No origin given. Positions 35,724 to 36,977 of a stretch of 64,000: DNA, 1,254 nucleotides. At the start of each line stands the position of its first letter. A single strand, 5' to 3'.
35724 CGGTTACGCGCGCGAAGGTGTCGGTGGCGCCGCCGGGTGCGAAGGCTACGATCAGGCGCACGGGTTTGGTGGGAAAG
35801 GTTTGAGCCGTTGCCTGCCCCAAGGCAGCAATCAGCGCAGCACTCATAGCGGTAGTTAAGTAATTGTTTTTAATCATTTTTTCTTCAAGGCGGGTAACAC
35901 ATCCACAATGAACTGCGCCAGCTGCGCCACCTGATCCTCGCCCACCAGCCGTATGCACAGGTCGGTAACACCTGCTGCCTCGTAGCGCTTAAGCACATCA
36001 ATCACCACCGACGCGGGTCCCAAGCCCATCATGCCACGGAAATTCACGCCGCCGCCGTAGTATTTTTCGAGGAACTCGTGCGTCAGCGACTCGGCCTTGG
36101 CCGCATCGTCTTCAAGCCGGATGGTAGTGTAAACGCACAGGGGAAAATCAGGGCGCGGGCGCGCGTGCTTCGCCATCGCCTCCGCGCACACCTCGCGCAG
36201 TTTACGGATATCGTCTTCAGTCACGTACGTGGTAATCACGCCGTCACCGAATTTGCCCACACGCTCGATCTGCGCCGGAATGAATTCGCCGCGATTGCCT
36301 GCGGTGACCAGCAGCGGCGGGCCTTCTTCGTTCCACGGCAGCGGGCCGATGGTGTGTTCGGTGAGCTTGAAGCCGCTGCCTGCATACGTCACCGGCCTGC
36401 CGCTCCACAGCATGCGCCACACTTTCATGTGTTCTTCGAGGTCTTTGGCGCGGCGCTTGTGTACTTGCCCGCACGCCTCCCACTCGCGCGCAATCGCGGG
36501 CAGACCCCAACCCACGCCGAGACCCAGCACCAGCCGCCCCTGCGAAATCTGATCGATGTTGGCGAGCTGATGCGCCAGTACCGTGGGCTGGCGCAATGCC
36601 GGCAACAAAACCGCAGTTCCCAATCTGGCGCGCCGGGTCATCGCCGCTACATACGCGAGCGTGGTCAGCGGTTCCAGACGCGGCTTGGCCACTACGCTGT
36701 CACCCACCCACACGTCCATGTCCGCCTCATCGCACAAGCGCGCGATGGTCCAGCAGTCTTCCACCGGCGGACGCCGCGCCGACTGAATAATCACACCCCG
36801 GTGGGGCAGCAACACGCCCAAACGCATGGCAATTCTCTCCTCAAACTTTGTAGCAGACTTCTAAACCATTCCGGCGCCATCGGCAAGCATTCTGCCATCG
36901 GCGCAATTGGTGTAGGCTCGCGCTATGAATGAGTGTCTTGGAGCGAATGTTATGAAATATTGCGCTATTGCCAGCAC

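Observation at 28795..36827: Complete deazaflavin F420 biosynthesis and recycling operon in a proteobacterial context, bracketed by an LLM oxidoreductase and a hydrolase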

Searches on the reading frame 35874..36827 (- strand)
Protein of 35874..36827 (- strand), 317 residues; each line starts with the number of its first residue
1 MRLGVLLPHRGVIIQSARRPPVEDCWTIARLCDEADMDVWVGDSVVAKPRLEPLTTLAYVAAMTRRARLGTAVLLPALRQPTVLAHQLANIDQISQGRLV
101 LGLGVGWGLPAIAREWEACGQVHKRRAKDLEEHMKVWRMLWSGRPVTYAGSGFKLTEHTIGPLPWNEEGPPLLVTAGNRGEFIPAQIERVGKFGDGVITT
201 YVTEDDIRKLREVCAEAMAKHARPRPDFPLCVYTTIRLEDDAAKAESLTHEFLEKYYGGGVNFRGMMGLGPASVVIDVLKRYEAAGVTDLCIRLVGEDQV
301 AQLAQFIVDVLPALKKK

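Call 3: search_protein_families(library=pfam, proteins=[window:35874-36827:-])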
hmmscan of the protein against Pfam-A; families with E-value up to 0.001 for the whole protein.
window:35874-36827:- (317 aa): 1 family
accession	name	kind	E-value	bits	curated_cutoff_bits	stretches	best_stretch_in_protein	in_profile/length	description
PF00296.26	Bac_luciferase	-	3.3e-41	142.1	27.9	1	1-256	1-248/314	Luciferase-like monooxygenase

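Call 4: search_protein_families(library=ncbifam, proteins=[window:35874-36827:-])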
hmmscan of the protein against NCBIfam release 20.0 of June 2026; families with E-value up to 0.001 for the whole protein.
window:35874-36827:- (317 aa): 29 families (the best 25 are shown)
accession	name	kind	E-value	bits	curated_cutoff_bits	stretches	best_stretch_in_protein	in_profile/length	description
TIGR03619.1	F420_Rv2161c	subfamily_domain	1.2e-43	149.4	166.9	1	42-245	35-218/247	TIGR03619 family F420-dependent LLM class oxidoreductase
TIGR03560.1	F420_Rv1855c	subfamily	1.2e-25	90.7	231.4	1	47-223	46-217/227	TIGR03560 family F420-dependent LLM class oxidoreductase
TIGR03571.1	lucif_BA3436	subfamily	1.9e-19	70.1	303.9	1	3-312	13-302/304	TIGR03571 family LLM class oxidoreductase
TIGR03854.1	F420_MSMEG_3544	hypoth_equivalog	2.6e-19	69.6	295.6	1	37-312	27-287/290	TIGR03854 family LLM class F420-dependent oxidoreductase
NF002619.0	PRK02271.1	equivalog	4e-19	69.1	276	1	24-248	15-225/329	5,10-methylenetetrahydromethanopterin reductase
TIGR03557.1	F420_G6P_family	subfamily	7.5e-18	64.7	210.4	1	56-219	52-207/316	TIGR03557 family F420-dependent LLM class oxidoreductase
TIGR03564.1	F420_MSMEG_4879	subfamily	1.7e-17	63.9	234.25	1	50-291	23-264/265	TIGR03564 family F420-dependent LLM class oxidoreductase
TIGR03559.1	F420_Rv3520c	subfamily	2.5e-17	63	335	1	53-259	40-249/325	LLM class F420-dependent oxidoreductase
TIGR03841.1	F420_Rv3093c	subfamily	3.1e-17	62.9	213.65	1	24-256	11-225/298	LLM class F420-dependent oxidoreductase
TIGR03621.1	F420_MSMEG_2516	subfamily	5.2e-17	61.9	213.15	1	24-177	15-157/295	TIGR03621 family F420-dependent LLM class oxidoreductase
TIGR04024.1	F420_NP1902A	hypoth_equivalog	1.2e-16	60.4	345.4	1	11-304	3-284/330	TIGR04024 family LLM class F420-dependent oxidoreductase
TIGR03555.1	F420_mer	equivalog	8e-16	58.3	348.7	1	39-248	29-224/325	5,10-methylenetetrahydromethanopterin reductase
TIGR03554.1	F420_G6P_DH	equivalog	6.3e-15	55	420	1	55-216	54-211/331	glucose-6-phosphate dehydrogenase (coenzyme-F420)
TIGR04020.1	seco_metab_LLM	subfamily_domain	1e-14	54.5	244.45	1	53-256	53-249/341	MupA/Atu3671 family FMN-dependent luciferase-like monooxygenase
TIGR04465.1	ArgArg_F420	equivalog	1.6e-14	53.8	470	1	53-215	96-247/364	F420-dependent hydroxymycolic acid dehydrogenase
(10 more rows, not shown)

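Call 7: search_solved_structures(query=window:35874-36827:-, max_evalue=0.001, show_alignments=2)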
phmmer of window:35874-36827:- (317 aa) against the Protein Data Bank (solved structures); distinct sequences matched with E-value up to 0.001: 28.
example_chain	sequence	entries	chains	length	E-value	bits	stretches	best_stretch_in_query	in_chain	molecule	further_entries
7bip_A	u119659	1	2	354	3.6e-14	56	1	52-211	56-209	Luciferase-like monooxygenase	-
3rao_A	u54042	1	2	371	8.3e-14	54.8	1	46-214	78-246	Putative Luciferase-like Monooxygenase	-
3b4y_A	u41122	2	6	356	2.4e-13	53.3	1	56-207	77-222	PROBABLE F420-DEPENDENT GLUCOSE-6-PHOSPHATE DEHYDROGENASE FGD1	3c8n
5lxe_A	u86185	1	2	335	3.6e-12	49.4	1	57-224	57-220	F420-dependent glucose-6-phosphate dehydrogenase 1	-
8qq8_A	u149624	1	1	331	1.5e-11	47.4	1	30-247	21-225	5,10-methylenetetrahydromethanopterin reductase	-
8qpl_A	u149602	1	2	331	1.9e-11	47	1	39-247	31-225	5,10-methylenetetrahydromethanopterin reductase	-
8qpm_A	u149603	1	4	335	1.9e-11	47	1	39-247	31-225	5,10-methylenetetrahydromethanopterin reductase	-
8vw6_A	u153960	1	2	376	2e-11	46.9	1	46-302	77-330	Alkanesulfonate monooxygenase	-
9fp4_A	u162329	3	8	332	6.3e-10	42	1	51-222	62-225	F420-dependent hydroxymycolic acid dehydrogenase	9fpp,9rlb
1f07_A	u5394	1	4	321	3.9e-09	39.4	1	19-196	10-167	COENZYME F420-DEPENDENT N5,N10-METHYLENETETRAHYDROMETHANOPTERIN REDUCTASE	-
8cbb_A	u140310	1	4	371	1.7e-08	37.3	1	53-193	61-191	Alkanal monooxygenase alpha chain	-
8t0u_A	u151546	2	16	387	4.6e-08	35.9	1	64-171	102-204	FMNH(2)-dependent dimethylsulfone monooxygenase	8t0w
1z69_A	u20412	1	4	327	5.8e-08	35.6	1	29-246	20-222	Coenzyme F420-dependent N(5),N(10)-methylenetetrahydromethanopterin reductase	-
6sgg_AAA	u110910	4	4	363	1.7e-07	34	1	50-177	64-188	Pyrimidine monooxygenase RutA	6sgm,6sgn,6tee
6sgl_AAA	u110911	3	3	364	1.7e-07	34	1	50-177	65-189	Pyrimidine monooxygenase RutA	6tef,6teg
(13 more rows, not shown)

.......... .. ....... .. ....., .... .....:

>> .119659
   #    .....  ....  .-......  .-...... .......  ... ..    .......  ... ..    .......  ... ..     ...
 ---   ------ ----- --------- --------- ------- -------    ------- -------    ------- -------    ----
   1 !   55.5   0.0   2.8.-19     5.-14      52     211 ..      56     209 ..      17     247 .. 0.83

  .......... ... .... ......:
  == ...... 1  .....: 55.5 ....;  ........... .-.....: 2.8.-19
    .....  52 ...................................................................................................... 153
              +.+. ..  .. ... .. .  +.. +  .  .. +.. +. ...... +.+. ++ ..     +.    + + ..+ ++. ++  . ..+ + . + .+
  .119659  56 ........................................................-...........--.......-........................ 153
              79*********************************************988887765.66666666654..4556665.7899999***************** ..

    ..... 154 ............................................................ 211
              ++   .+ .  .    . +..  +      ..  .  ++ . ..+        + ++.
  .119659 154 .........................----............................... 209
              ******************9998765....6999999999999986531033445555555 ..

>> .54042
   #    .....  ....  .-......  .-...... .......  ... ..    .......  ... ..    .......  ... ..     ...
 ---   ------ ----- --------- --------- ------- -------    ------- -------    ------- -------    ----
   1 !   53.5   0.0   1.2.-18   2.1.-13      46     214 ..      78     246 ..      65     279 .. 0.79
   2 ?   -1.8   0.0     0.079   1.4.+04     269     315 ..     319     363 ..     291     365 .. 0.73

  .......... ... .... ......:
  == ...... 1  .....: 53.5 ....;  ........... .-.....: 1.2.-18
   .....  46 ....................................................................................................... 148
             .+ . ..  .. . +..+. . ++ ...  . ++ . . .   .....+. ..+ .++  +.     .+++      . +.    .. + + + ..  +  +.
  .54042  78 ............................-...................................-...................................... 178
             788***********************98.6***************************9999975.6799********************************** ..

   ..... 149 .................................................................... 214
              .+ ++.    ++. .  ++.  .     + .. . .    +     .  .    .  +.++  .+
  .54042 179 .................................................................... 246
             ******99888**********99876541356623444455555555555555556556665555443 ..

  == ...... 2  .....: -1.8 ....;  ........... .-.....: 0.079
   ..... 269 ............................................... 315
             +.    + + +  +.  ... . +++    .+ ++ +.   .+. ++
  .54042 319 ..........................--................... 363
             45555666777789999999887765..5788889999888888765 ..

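Call 8: find_homologous_proteins(query=window:35874-36827:-, max_evalue=1e-10)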
Query window:35874-36827:- (317 aa): 1433 proteins with E <= 1e-10 among 6098 candidates; the best 120 are listed.
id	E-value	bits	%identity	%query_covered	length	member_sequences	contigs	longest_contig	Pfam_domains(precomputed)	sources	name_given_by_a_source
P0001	5.0e-202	688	94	100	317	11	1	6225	PF00296.27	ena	-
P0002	1.3e-198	677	92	100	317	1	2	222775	PF00296.27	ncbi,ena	-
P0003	4.5e-198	675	91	100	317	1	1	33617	PF00296.27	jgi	jgi:alkanesulfonate monooxygenase SsuD/methylene tetrahydromethanopterin reductase-like flavin-depen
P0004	4.7e-197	672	92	100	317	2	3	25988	PF00296.27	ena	-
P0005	4.3e-196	669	91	100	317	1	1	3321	PF00296.27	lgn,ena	-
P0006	5.1e-196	668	90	100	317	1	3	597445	PF00296.27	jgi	jgi:alkanesulfonate monooxygenase SsuD/methylene tetrahydromethanopterin reductase-like flavin-depen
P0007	2.0e-195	666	91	100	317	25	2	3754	PF00296.27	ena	-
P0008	2.1e-195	666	91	100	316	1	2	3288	PF00296.27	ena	-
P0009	6.9e-195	665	90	99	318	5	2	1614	PF00296.27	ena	-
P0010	2.2e-194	663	90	100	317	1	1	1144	PF00296.27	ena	-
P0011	3.3e-193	659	90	100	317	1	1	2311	PF00296.27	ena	-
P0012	2.3e-192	656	90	99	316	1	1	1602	PF00296.27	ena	-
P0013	1.1e-191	654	89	99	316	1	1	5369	PF00296.27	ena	-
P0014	1.1e-191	654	88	99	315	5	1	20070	PF00296.27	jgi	jgi:alkanesulfonate monooxygenase SsuD/methylene tetrahydromethanopterin reductase-like flavin-depen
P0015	1.3e-191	654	89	100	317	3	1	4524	PF00296.27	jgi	-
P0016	1.6e-191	654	89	100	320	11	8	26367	PF00296.27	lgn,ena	-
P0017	2.0e-191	653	89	100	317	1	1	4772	PF00296.27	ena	-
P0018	2.2e-191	653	89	100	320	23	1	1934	PF00296.27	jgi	jgi:alkanesulfonate monooxygenase SsuD/methylene tetrahydromethanopterin reductase-like flavin-depen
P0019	4.4e-191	652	88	100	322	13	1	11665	PF00296.27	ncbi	-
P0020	1.0e-190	651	88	100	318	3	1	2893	PF00296.27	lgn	-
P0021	1.8e-190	650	89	100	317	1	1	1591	PF00296.27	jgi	jgi:alkanesulfonate monooxygenase SsuD/methylene tetrahydromethanopterin reductase-like flavin-depen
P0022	6.3e-190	648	89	100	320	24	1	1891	PF00296.27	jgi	jgi:alkanesulfonate monooxygenase SsuD/methylene tetrahydromethanopterin reductase-like flavin-depen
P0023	2.9e-189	646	88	100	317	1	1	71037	PF00296.27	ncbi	-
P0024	1.7e-188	644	88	100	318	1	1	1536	PF00296.27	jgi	jgi:alkanesulfonate monooxygenase SsuD/methylene tetrahydromethanopterin reductase-like flavin-depen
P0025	5.3e-188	642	89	100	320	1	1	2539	PF00296.27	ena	-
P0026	1.1e-187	641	87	100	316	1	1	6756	PF00296.27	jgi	jgi:alkanesulfonate monooxygenase SsuD/methylene tetrahydromethanopterin reductase-like flavin-depen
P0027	2.0e-187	640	88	100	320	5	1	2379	PF00296.27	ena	-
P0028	7.6e-187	638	88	100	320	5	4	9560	PF00296.27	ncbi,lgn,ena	-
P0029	8.0e-187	638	88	100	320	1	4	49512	PF00296.27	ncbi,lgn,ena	-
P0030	1.7e-186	637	86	100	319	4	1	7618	PF00296.27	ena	-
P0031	2.0e-186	637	88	100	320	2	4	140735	PF00296.27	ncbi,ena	-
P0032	2.3e-186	637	85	100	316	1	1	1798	PF00296.27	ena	-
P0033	3.6e-186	636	87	99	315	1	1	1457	PF00296.27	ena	-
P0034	3.6e-186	636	85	100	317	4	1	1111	PF00296.27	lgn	-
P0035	3.9e-186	636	86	100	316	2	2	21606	PF00296.27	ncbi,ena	-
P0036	6.2e-186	635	86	100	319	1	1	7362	PF00296.27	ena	-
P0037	6.9e-186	635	87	100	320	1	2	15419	PF00296.27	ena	-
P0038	1.3e-185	634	86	100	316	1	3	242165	PF00296.27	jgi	jgi:alkanesulfonate monooxygenase SsuD/methylene tetrahydromethanopterin reductase-like flavin-depen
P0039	1.5e-185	634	86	99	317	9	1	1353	PF00296.27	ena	-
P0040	1.9e-185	634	86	99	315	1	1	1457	PF00296.27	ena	-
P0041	3.2e-185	633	86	99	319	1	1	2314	PF00296.27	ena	-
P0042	7.9e-185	632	85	100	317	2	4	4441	PF00296.27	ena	-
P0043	1.4e-184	631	85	100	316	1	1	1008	PF00296.27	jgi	jgi:alkanesulfonate monooxygenase SsuD/methylene tetrahydromethanopterin reductase-like flavin-depen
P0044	2.5e-184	630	86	100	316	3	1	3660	PF00296.27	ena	-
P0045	3.4e-184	629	86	100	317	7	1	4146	PF00296.27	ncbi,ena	-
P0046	5.7e-184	629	85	100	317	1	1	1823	PF00296.27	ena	-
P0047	8.7e-184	628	84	100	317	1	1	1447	PF00296.27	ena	-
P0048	1.8e-183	627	86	100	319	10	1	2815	PF00296.27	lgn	-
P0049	9.1e-183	625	85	100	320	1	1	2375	PF00296.27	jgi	jgi:alkanesulfonate monooxygenase SsuD/methylene tetrahydromethanopterin reductase-like flavin-depen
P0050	1.4e-182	624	86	100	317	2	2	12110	PF00296.27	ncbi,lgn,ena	-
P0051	6.0e-182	622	85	100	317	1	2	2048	PF00296.27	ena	-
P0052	7.6e-182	622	84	100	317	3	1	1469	PF00296.27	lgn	-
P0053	6.4e-181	619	84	100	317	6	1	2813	PF00296.27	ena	-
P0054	1.4e-180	618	85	100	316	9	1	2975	PF00296.27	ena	-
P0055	1.9e-180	617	65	99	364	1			PF00296.27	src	-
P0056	3.8e-180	616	84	99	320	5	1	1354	PF00296.27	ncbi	-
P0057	4.9e-180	616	83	99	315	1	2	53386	PF00296.27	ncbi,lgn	-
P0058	7.2e-180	615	83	100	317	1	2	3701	PF00296.27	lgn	-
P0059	1.5e-179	614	83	99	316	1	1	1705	PF00296.27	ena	-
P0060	3.2e-178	610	81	100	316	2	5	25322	PF00296.27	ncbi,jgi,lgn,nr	ncbi:MAG: LLM class flavin-dependent oxidoreductase [Betaproteobacteria bacterium]|nr:LLM class flav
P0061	2.3e-176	604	82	100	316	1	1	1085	PF00296.27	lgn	-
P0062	2.7e-174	597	79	100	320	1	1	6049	PF00296.27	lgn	-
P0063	3.7e-174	597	78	99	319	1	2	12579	PF00296.27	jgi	jgi:alkanesulfonate monooxygenase SsuD/methylene tetrahydromethanopterin reductase-like flavin-depen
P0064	5.2e-174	596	79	100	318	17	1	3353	PF00296.27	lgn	-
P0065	8.2e-174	595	83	100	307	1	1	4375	PF00296.27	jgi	jgi:alkanesulfonate monooxygenase SsuD/methylene tetrahydromethanopterin reductase-like flavin-depen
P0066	1.4e-173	595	78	100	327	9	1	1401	PF00296.27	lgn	-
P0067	2.6e-173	594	78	100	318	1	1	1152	PF00296.27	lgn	-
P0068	1.4e-172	591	77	99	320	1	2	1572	PF00296.27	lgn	-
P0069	2.3e-172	591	78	99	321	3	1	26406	PF00296.27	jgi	jgi:alkanesulfonate monooxygenase SsuD/methylene tetrahydromethanopterin reductase-like flavin-depen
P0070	2.7e-172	590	77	99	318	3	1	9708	PF00296.27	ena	-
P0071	5.4e-172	589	86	93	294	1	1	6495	PF00296.27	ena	-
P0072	1.4e-171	588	76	100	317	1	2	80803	PF00296.27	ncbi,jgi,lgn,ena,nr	ncbi:MAG: LLM class flavin-dependent oxidoreductase [Betaproteobacteria bacterium]|nr:LLM class flav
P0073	2.1e-171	587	77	100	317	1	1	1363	PF00296.27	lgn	-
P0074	2.3e-171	587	86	93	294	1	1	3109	PF00296.27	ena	-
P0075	2.5e-171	587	79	99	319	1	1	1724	PF00296.27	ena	-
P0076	5.4e-170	583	79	99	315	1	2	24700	PF00296.27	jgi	jgi:alkanesulfonate monooxygenase SsuD/methylene tetrahydromethanopterin reductase-like flavin-depen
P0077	7.3e-170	582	77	99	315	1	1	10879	PF00296.27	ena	-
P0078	1.8e-169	581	77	99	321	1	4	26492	PF00296.27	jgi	jgi:alkanesulfonate monooxygenase SsuD/methylene tetrahydromethanopterin reductase-like flavin-depen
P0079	3.7e-169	580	77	100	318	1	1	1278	PF00296.27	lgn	-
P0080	7.3e-169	579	77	99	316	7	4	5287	PF00296.27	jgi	jgi:alkanesulfonate monooxygenase SsuD/methylene tetrahydromethanopterin reductase-like flavin-depen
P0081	1.2e-168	578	78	99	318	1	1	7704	PF00296.27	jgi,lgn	jgi:alkanesulfonate monooxygenase SsuD/methylene tetrahydromethanopterin reductase-like flavin-depen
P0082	1.2e-168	578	78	99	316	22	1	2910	PF00296.27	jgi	-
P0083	1.3e-168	578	75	100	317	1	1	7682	PF00296.27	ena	-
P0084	1.6e-168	578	77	99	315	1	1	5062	PF00296.27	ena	-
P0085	3.2e-168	577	77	100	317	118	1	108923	PF00296.27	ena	-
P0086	4.0e-168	577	76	99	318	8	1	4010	PF00296.27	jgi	jgi:alkanesulfonate monooxygenase SsuD/methylene tetrahydromethanopterin reductase-like flavin-depen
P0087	4.3e-168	577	76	99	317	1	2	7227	PF00296.27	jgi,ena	-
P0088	4.3e-168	577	80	96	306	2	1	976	PF00296.27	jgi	jgi:alkanesulfonate monooxygenase SsuD/methylene tetrahydromethanopterin reductase-like flavin-depen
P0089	4.6e-168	577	76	99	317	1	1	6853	PF00296.27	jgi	-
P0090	5.1e-168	576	76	99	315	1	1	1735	PF00296.27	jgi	jgi:alkanesulfonate monooxygenase SsuD/methylene tetrahydromethanopterin reductase-like flavin-depen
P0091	6.1e-168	576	77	99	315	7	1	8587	PF00296.27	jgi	jgi:alkanesulfonate monooxygenase SsuD/methylene tetrahydromethanopterin reductase-like flavin-depen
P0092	6.3e-168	576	78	98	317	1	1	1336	PF00296.27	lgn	-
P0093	1.1e-167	575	75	100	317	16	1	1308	PF00296.27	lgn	-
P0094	1.4e-167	575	76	99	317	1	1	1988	PF00296.27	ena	-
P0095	2.8e-167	574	76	99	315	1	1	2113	PF00296.27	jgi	jgi:alkanesulfonate monooxygenase SsuD/methylene tetrahydromethanopterin reductase-like flavin-depen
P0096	2.9e-167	574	77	100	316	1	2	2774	PF00296.27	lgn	-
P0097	3.1e-167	574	76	99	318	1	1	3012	PF00296.27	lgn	-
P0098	3.3e-167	574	77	100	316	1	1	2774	PF00296.27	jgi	jgi:alkanesulfonate monooxygenase SsuD/methylene tetrahydromethanopterin reductase-like flavin-depen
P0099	4.8e-167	573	76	97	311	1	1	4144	PF00296.27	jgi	jgi:alkanesulfonate monooxygenase SsuD/methylene tetrahydromethanopterin reductase-like flavin-depen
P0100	4.8e-167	573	76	99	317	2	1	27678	PF00296.27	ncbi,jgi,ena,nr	ncbi:MAG TPA: LLM class flavin-dependent oxidoreductase [Burkholderiales bacterium]|nr:LLM class fla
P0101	6.0e-167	573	76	100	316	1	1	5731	PF00296.27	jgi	jgi:alkanesulfonate monooxygenase SsuD/methylene tetrahydromethanopterin reductase-like flavin-depen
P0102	6.6e-167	573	76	99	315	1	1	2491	PF00296.27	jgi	jgi:alkanesulfonate monooxygenase SsuD/methylene tetrahydromethanopterin reductase-like flavin-depen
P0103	9.0e-167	572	76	100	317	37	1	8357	PF00296.27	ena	-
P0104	9.8e-167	572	74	100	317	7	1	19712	PF00296.27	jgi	jgi:alkanesulfonate monooxygenase SsuD/methylene tetrahydromethanopterin reductase-like flavin-depen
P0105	1.1e-166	572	75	99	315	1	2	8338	PF00296.27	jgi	jgi:alkanesulfonate monooxygenase SsuD/methylene tetrahydromethanopterin reductase-like flavin-depen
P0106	1.1e-166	572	76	99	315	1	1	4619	PF00296.27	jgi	jgi:alkanesulfonate monooxygenase SsuD/methylene tetrahydromethanopterin reductase-like flavin-depen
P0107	1.2e-166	572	76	99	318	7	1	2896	PF00296.27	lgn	-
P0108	1.3e-166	572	78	99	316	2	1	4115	PF00296.27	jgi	-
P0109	1.4e-166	572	74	100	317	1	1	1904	PF00296.27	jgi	jgi:alkanesulfonate monooxygenase SsuD/methylene tetrahydromethanopterin reductase-like flavin-depen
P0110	1.5e-166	572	76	99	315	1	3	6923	PF00296.27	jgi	jgi:alkanesulfonate monooxygenase SsuD/methylene tetrahydromethanopterin reductase-like flavin-depen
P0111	1.5e-166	572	78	99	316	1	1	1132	PF00296.27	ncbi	-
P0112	1.6e-166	571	74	99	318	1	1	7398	PF00296.27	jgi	jgi:alkanesulfonate monooxygenase SsuD/methylene tetrahydromethanopterin reductase-like flavin-depen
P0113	1.6e-166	571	76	100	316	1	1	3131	PF00296.27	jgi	jgi:alkanesulfonate monooxygenase SsuD/methylene tetrahydromethanopterin reductase-like flavin-depen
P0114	1.6e-166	571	76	99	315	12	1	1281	PF00296.27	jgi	jgi:alkanesulfonate monooxygenase SsuD/methylene tetrahydromethanopterin reductase-like flavin-depen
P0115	1.6e-166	571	77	99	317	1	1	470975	PF00296.27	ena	-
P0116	1.7e-166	571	78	99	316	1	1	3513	PF00296.27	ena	-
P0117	2.4e-166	571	76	99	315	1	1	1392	PF00296.27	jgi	jgi:alkanesulfonate monooxygenase SsuD/methylene tetrahydromethanopterin reductase-like flavin-depen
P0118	2.8e-166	571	76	99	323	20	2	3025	PF00296.27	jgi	jgi:alkanesulfonate monooxygenase SsuD/methylene tetrahydromethanopterin reductase-like flavin-depen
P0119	3.2e-166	570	76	99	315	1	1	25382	PF00296.27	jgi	jgi:alkanesulfonate monooxygenase SsuD/methylene tetrahydromethanopterin reductase-like flavin-depen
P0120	3.5e-166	570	76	100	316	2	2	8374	PF00296.27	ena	-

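Call 9: find_encoding_contigs(protein=P0072, flank=10000, max_places=2)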
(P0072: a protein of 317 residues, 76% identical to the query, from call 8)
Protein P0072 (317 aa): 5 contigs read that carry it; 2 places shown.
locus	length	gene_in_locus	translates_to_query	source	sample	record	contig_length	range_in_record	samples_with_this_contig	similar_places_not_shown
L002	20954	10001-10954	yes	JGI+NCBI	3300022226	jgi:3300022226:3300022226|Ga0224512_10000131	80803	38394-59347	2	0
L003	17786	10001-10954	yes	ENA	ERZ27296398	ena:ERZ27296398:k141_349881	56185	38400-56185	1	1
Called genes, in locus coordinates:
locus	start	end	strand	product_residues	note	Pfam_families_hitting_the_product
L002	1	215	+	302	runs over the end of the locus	PF12911:OppC_N (weak), PF00528:BPD_transp_1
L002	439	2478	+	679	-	PF00005:ABC_tran, PF02463:SMC_N (faint), PF13191:AAA_16 (faint), PF13401:AAA_22 (faint), PF13304:AAA_21, PF08352:oligo_HPY, PF00005:ABC_tran, PF08352:oligo_HPY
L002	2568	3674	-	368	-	PF02746:MR_MLE_N, PF13378:MR_MLE_C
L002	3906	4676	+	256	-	PF03591:AzlC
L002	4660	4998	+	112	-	PF05437:AzlD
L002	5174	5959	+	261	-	PF00378:ECH_1, PF16113:ECH_2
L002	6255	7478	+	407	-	PF02515:CoA_transf_3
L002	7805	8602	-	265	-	PF01925:TauE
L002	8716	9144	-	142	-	PF04909:Amidohydro_2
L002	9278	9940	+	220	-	PF00392:GntR, PF07729:FCD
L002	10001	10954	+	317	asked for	PF00296:Bac_luciferase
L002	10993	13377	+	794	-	PF04055:Radical_SAM, PF19288:CofH_C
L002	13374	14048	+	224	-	PF03807:F420_oxidored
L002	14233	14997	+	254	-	PF01996:F420_ligase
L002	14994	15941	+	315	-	PF01933:CofD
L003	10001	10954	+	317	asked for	PF00296:Bac_luciferase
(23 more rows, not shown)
